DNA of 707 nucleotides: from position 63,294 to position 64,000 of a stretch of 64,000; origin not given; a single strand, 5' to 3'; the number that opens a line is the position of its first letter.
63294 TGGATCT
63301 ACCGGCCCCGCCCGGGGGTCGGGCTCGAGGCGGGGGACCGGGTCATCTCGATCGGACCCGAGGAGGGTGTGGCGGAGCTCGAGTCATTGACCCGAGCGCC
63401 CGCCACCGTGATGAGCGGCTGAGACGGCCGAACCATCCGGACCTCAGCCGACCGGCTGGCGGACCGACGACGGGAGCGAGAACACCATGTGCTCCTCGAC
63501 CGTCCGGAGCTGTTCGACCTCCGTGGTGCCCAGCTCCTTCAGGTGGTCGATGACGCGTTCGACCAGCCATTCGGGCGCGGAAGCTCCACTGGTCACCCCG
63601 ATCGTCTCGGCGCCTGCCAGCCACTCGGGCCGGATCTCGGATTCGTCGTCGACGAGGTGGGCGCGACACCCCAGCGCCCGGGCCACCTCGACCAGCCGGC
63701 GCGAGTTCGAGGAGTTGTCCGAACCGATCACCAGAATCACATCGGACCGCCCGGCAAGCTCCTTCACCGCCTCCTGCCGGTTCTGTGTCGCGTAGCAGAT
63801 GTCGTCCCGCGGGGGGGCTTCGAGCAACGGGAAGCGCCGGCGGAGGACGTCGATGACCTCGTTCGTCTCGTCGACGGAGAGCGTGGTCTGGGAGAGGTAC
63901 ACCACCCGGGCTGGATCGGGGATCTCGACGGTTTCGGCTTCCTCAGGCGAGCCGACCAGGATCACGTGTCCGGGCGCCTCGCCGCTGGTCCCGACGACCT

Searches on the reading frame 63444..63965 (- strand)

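Call 40: search_protein_families(library=ncbifam, proteins=[window:63444-63965:-], max_evalue=0.001)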
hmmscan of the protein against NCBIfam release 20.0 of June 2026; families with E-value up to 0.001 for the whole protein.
window:63444-63965:- (173 aa): 8 families
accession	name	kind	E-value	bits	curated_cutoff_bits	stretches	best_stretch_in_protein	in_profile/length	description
NF002189.0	PRK01045.1-3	equivalog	1.9e-68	230.8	444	1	3-170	153-321/326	4-hydroxy-3-methylbut-2-enyl diphosphate reductase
NF002188.0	PRK01045.1-2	equivalog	1.5e-64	218.1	420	1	1-170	140-309/315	4-hydroxy-3-methylbut-2-enyl diphosphate reductase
NF002190.0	PRK01045.1-4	subfamily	1.9e-58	197.9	389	1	2-170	148-317/321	4-hydroxy-3-methylbut-2-enyl diphosphate reductase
TIGR00216.1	ispH_lytB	equivalog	2.9e-46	157.9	187.85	1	2-144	139-281/282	4-hydroxy-3-methylbut-2-enyl diphosphate reductase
NF002187.0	PRK01045.1-1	equivalog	7.1e-37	127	276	1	2-145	139-278/282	4-hydroxy-3-methylbut-2-enyl diphosphate reductase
NF000907.0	PRK00087.1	equivalog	7.2e-33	113.7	624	1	9-156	144-289/671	bifunctional 4-hydroxy-3-methylbut-2-enyl diphosphate reductase/30S ribosomal protein S1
NF009024.0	PRK12360.1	equivalog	2.1e-27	96.2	387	1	6-144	146-280/281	4-hydroxy-3-methylbut-2-enyl diphosphate reductase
NF009911.0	PRK13371.1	equivalog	4e-16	59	440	1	52-113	283-345/405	4-hydroxy-3-methylbut-2-enyl diphosphate reductase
